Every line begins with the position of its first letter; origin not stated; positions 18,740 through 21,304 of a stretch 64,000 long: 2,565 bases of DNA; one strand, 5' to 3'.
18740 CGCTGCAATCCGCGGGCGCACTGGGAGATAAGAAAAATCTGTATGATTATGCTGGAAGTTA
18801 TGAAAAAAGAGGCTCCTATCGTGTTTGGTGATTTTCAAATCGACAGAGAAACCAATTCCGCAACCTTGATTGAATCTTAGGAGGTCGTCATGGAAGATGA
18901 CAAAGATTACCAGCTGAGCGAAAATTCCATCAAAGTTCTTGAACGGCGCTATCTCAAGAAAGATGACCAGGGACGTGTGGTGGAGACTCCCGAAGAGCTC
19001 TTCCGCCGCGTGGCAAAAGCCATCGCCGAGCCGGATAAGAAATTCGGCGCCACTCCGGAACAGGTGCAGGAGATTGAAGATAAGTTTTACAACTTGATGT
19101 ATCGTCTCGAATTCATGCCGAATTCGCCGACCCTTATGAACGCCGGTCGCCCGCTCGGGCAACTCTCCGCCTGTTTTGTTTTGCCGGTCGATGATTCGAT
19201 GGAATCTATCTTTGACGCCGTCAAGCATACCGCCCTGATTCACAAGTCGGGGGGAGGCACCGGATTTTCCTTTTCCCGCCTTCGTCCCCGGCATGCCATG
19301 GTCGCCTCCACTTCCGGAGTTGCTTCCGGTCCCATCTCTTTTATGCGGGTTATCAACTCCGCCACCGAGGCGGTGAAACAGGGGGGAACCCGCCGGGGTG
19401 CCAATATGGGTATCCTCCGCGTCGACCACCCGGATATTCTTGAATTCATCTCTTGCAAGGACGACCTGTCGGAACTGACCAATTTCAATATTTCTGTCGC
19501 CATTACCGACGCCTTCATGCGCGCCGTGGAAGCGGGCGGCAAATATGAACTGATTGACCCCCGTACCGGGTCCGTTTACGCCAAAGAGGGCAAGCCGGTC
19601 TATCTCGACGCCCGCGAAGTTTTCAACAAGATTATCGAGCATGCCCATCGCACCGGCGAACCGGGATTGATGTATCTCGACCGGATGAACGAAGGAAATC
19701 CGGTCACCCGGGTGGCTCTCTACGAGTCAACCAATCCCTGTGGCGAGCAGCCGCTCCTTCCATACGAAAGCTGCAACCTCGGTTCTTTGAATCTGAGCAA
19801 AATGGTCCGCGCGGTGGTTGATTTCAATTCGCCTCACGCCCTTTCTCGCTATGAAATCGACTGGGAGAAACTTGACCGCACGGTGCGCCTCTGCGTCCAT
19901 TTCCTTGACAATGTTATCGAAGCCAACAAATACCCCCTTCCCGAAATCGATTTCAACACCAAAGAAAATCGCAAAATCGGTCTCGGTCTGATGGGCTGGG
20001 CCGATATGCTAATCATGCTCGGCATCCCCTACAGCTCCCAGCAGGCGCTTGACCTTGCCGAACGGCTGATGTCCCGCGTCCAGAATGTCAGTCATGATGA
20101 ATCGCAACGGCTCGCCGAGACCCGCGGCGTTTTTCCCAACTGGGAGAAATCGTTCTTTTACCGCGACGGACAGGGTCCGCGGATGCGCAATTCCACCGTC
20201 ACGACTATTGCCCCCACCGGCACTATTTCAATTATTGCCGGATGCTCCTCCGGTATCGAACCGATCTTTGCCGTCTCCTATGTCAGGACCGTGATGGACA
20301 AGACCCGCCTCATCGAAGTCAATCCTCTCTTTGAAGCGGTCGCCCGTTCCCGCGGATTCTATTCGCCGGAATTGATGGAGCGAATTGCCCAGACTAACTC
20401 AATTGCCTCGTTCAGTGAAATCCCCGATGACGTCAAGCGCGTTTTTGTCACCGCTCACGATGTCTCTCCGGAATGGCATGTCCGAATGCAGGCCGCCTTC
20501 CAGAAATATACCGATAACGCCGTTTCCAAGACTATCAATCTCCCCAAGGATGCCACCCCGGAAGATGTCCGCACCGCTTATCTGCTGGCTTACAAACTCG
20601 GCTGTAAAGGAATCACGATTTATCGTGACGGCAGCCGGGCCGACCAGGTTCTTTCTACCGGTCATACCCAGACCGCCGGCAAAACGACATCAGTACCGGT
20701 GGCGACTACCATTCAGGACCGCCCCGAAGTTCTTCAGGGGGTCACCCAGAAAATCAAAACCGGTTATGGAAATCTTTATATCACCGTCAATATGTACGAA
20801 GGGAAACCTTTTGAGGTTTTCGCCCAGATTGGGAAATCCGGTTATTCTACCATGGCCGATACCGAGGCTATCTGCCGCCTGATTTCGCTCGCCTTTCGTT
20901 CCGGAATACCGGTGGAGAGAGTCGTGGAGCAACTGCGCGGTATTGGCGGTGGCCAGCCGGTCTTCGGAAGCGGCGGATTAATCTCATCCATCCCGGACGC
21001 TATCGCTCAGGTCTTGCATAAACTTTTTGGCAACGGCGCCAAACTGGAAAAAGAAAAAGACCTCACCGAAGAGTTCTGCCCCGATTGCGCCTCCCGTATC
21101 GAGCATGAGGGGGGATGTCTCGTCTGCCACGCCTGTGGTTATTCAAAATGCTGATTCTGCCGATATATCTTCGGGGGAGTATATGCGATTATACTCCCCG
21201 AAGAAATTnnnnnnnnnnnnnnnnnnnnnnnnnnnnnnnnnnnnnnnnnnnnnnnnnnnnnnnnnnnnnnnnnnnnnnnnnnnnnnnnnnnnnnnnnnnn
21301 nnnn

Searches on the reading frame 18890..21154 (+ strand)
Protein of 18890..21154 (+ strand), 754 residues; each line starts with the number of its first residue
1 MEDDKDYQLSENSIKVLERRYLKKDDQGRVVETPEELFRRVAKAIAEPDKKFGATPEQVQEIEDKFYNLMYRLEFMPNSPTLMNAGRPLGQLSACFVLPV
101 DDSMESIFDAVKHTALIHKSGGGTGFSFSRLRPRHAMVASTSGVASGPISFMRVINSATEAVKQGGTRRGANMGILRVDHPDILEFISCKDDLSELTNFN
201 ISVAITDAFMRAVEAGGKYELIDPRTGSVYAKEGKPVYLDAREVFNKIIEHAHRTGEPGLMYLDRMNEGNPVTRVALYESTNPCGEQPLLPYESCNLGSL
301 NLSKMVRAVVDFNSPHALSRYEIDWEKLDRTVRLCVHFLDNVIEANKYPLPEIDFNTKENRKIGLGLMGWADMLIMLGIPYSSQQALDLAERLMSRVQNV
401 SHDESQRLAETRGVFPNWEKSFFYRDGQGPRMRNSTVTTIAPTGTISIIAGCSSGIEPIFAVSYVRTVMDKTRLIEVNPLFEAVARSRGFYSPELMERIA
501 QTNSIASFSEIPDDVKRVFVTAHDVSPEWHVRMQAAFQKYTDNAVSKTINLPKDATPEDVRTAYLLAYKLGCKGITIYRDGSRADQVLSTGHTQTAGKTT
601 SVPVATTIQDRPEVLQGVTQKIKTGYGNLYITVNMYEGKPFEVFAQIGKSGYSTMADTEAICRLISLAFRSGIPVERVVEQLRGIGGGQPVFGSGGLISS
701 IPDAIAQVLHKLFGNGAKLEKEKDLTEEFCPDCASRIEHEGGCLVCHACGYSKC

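Call 87: search_protein_families(library=pfam, proteins=[window:18890-21154:+], max_evalue=0.00001)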
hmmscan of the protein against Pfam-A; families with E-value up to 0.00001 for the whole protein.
window:18890-21154:+ (754 aa): 3 families
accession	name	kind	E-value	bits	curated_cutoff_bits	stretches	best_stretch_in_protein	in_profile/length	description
PF02867.20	Ribonuc_red_lgC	-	1.3e-138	463.4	23.9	2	93-421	1-342/523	Ribonucleotide reductase, barrel domain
PF00317.26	Ribonuc_red_lgN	-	3.3e-27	94.8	28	1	8-90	2-77/77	Ribonucleotide reductase, all-alpha domain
PF12637.14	TSCPD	-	1.5e-22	80.1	22.8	1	620-711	5-86/88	TSCPD domain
